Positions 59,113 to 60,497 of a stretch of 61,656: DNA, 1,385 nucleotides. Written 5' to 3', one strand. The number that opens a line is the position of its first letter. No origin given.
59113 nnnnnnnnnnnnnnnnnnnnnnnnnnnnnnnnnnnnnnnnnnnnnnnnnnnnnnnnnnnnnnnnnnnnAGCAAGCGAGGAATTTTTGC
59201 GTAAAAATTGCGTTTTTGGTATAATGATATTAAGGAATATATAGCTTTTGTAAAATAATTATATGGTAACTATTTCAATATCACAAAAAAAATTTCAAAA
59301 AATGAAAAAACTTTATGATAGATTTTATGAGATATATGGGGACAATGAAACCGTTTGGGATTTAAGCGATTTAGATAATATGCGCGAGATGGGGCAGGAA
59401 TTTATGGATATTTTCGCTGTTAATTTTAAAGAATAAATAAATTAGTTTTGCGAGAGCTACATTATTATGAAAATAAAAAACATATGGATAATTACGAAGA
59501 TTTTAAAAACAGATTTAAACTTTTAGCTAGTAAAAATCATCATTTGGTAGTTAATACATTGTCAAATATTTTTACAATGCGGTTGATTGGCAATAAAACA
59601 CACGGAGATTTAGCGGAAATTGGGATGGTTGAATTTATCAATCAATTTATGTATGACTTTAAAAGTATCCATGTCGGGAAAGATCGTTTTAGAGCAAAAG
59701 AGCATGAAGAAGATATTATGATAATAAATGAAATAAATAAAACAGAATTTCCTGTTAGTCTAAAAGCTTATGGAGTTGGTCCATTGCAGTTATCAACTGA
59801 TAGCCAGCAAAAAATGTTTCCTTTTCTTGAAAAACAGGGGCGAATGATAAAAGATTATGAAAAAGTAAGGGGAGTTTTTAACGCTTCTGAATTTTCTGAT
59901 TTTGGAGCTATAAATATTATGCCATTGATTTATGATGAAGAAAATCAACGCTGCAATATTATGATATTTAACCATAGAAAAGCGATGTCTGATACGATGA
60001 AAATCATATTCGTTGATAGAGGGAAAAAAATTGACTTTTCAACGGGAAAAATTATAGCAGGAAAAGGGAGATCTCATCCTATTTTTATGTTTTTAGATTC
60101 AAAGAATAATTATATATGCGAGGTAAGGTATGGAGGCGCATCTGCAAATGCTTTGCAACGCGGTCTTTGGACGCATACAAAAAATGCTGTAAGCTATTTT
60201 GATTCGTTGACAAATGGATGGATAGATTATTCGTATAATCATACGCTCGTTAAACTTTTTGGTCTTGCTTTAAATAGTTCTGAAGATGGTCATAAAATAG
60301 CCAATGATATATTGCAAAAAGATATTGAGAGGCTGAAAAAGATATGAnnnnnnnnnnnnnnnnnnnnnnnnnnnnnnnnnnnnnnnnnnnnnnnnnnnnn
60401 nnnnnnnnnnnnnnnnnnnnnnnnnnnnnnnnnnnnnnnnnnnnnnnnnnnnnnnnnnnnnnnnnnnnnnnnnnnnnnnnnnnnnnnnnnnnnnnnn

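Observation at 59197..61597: R-M cassette 3 (R plus D12 adenine MTase) lies behind a promoter and a TIR-bounded unit carrying a 57-aa ORF; three R-M systems in 61 kb share the repeat association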

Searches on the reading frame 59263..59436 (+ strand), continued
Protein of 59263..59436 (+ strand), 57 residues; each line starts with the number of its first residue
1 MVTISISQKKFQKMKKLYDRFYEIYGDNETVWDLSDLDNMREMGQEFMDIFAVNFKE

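Call 96: search_protein_families(library=pfam, proteins=[P0135, P0140, P0142, P0124, P0127], max_evalue=0.01)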
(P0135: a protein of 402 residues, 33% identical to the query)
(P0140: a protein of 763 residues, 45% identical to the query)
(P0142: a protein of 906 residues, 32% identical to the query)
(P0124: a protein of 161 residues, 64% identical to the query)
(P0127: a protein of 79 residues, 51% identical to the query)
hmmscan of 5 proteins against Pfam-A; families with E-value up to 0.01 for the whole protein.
P0135 (402 aa): 6 families
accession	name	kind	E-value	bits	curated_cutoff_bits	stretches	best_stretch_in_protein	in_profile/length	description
PF00092.34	VWA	-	1.1e-60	205.3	23.8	2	203-380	1-171/174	von Willebrand factor type A domain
PF13519.12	VWA_2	-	2.2e-12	48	27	1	204-321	1-107/107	von Willebrand factor type A domain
PF07002.22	Copine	-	1e-06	28.8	27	0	11-61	110-159/218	Copine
PF13768.12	VWA_3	-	6.4e-06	26.7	27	0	203-361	2-147/155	von Willebrand factor type A domain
PF22161.1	Mre11_C_bact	-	1.8e-05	25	27.4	0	89-104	19-34/47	Mre11 C-terminal domain, bacteria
PF10138.15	vWA-TerF-like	-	0.0054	17.3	29.4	0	306-349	100-143/200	vWA found in TerF C terminus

P0140 (763 aa): 7 families
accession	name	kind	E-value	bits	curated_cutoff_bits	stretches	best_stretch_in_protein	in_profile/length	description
PF13306.12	LRR_5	-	1.1e-48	164.8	27.7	4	597-735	1-126/127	BspA type Leucine rich repeat region (6 copies)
PF13855.12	LRR_8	-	2.6e-15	56.3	27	0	197-255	1-57/61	Leucine rich repeat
PF12799.13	LRR_4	-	3.8e-12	46.5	27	0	273-306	2-32/44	Leucine Rich repeats (2 copies)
PF23952.1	LRR_EndoS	-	3.1e-10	40.7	27.9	0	253-329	37-113/116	Endo-beta-N-acetylglucosaminidase EndoS LRR domain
PF01030.30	Recep_L_domain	-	1.1e-09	38.8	21.8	0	143-214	21-89/112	Receptor L domain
PF13676.11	TIR_2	-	0.0031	18.4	28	0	542-608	36-107/122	TIR domain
PF13500.12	AAA_26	-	0.0059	16.9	27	0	532-613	76-155/198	AAA domain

P0142 (906 aa): 14 families
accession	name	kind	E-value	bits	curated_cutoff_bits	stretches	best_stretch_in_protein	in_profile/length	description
PF13424.12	TPR_12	-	1.3e-45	153.9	30.1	4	657-729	3-77/77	Tetratricopeptide repeat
PF07719.23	TPR_2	-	3.3e-09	36.6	27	0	697-727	1-31/34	Tetratricopeptide repeat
PF00931.28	NB-ARC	-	3.8e-09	36.6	23.5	1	217-394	20-207/248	NB-ARC domain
PF14559.12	TPR_19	-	3.2e-08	34.2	25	0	796-842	3-50/68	Tetratricopeptide repeat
PF04733.20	Coatomer_E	-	7.6e-08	32.6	21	0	718-760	181-224/290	Coatomer epsilon subunit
PF17874.7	TPR_MalT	-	7.7e-07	29.1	45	1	608-769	34-193/336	MalT-like TPR region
PF14938.12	SNAP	-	1.3e-06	28.5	25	1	716-842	54-180/282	Soluble NSF attachment protein, SNAP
PF13432.12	TPR_16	-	3.6e-05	24.6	32.7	0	788-834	1-48/65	Tetratricopeptide repeat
PF13374.12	TPR_10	-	4.7e-05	23.7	27.5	0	737-769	2-34/42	Tetratricopeptide repeat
PF13401.12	AAA_22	-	0.0007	20.3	27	1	216-311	6-96/130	AAA domain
PF13428.12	TPR_14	-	0.0023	18.9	23.5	0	699-727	3-31/44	Tetratricopeptide repeat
PF11846.14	Wzy_C_2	-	0.0025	18.2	28.5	0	748-848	76-177/191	Virulence factor membrane-bound polymerase, C-terminal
PF08815.15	Nuc_rec_co-act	-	0.0037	17.5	27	0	662-678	24-40/49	Nuclear receptor coactivator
PF05729.18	NACHT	-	0.0058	16.9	26.7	0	217-313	2-95/167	NACHT domain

P0124 (161 aa): 1 family
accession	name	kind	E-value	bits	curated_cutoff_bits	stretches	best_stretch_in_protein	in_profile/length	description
PF01934.22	HepT-like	-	7.4e-18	64.8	23.5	1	60-110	70-120/120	Ribonuclease HepT-like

P0127 (79 aa): 0 families

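Call 98: find_related_loci(query=A2, collection=viral_contigs, flank=3000)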
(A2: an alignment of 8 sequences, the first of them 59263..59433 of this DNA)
Query A2 (57 aa) in viral_contigs; peptide patterns used: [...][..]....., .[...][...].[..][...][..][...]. (x = any residue, [..] = any of these).
69 stretches matched a pattern, but none encodes a relative of the query by tblastn (E <= 1e-3).

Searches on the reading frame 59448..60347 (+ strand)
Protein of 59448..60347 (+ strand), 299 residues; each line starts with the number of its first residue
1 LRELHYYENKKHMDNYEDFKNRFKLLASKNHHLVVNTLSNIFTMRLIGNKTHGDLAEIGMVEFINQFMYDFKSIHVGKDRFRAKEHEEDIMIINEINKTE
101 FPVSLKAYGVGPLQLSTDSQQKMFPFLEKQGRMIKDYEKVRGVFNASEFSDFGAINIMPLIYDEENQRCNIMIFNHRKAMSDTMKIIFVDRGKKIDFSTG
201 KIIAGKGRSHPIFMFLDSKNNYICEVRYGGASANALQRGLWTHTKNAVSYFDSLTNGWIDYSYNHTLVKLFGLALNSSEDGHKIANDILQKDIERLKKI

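Call 5: search_protein_families(library=pfam, proteins=[window:59448-60347:+], max_evalue=0.01)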
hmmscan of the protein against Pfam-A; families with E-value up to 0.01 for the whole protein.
window:59448-60347:+ (299 aa): 0 families

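Call 12: search_protein_families(library=ncbifam, proteins=[window:59448-60347:+], max_evalue=0.1)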
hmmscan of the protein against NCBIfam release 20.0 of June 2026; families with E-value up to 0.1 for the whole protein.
window:59448-60347:+ (299 aa): 1 family
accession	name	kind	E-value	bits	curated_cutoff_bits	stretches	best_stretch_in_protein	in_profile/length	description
NF006342.0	PRK08569.1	equivalog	0.021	14.8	143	1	14-55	16-57/193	50S ribosomal protein L18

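Call 14: find_homologous_proteins(query=window:59448-60347:+)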
Query window:59448-60347:+ (299 aa): 3721 proteins with E <= 0.001 among 4077 candidates; the best 120 are listed.
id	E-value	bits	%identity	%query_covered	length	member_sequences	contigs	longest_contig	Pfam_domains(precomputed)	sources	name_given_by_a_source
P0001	4.0e-190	649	100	96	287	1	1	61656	-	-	-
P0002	5.5e-162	556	84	96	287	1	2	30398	-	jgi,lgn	jgi:hypothetical protein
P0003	2.1e-160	551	83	96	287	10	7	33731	-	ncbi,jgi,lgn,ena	-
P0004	2.2e-159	548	81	96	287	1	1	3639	-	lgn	-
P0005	2.2e-159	548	84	96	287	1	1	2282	-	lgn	-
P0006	4.5e-159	547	82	96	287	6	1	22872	-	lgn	-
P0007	2.0e-158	545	81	96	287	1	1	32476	-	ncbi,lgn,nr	ncbi:hypothetical protein HZB94_05085 [Candidatus Falkowbacteria bacterium]|nr:hypothetical protein 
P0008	3.4e-158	544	82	96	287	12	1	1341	-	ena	-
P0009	4.9e-158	543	82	96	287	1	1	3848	-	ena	-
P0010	1.0e-157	542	82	96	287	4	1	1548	-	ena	-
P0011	1.5e-157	542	81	96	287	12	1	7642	-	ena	-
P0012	1.7e-157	542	80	96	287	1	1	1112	-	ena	-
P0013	3.6e-157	541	81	96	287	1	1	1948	-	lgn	-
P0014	7.0e-157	540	82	96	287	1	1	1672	-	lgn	-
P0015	8.1e-157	539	82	96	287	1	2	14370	-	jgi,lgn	jgi:hypothetical protein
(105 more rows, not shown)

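Call 16: find_encoding_contigs(protein=P0003, flank=4000, max_places=4)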
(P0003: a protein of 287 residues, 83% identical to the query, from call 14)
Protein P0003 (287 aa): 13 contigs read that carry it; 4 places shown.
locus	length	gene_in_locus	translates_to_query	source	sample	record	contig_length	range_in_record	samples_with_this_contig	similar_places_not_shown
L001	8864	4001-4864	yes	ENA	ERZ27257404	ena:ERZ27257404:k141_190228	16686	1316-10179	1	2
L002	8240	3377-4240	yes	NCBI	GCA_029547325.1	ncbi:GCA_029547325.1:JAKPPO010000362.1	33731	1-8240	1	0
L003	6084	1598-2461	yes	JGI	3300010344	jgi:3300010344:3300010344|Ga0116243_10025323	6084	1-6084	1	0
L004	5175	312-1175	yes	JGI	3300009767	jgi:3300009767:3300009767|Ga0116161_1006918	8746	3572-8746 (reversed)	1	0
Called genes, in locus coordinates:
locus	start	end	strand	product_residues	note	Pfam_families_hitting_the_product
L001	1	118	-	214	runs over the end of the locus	PF09968:DUF2202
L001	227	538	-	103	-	-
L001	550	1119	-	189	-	-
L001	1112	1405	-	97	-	-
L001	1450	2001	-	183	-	PF04542:Sigma70_r2, PF08281:Sigma70_r4_2, PF04545:Sigma70_r4, PF22233:PhyR_sigma-like (weak)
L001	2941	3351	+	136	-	PF13648:Lipocalin_4 (weak)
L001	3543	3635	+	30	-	-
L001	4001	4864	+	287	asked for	-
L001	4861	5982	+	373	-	PF02086:MethyltransfD12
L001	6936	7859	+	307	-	PF04018:VCA0040-like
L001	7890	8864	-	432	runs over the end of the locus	PF01136:Peptidase_U32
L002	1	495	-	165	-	?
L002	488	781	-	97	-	-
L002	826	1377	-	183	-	PF04542:Sigma70_r2, PF08281:Sigma70_r4_2, PF04545:Sigma70_r4, PF22233:PhyR_sigma-like (weak)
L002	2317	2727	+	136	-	PF13648:Lipocalin_4 (weak)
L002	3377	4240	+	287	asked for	-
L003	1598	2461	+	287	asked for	-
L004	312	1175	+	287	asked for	-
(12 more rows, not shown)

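Call 17: find_encoding_contigs(protein=P0002, flank=4000, max_places=3)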
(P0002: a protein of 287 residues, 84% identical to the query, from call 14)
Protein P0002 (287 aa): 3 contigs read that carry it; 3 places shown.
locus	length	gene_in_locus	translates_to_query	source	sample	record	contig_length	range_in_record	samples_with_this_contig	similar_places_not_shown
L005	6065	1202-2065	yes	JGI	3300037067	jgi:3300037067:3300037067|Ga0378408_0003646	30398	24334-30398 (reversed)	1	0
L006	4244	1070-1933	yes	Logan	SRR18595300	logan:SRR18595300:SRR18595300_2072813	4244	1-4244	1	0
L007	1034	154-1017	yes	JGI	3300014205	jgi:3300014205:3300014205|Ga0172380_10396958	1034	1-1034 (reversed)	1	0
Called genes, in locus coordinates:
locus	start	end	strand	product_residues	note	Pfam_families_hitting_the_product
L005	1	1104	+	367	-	?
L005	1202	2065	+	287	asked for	-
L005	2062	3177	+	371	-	PF02086:MethyltransfD12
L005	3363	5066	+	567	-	PF00999:Na_H_Exchanger, PF02254:TrkA_N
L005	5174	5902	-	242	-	PF13098:Thioredoxin_2, PF13462:Thioredoxin_4, PF01323:DSBA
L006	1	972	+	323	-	?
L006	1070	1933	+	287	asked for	-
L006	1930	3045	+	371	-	PF02086:MethyltransfD12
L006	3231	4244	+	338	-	?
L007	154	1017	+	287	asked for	-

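Call 34: search_protein_families(library=padloc, proteins=[window:59484-60347:+], max_evalue=0.01)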
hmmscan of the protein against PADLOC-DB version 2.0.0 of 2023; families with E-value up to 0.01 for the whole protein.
window:59484-60347:+ (287 aa): 1 family
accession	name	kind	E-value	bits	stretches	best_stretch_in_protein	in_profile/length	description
PDLC03568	REase_II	-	2e-108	359.9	1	3-286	5-275/281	Type II restriction enzyme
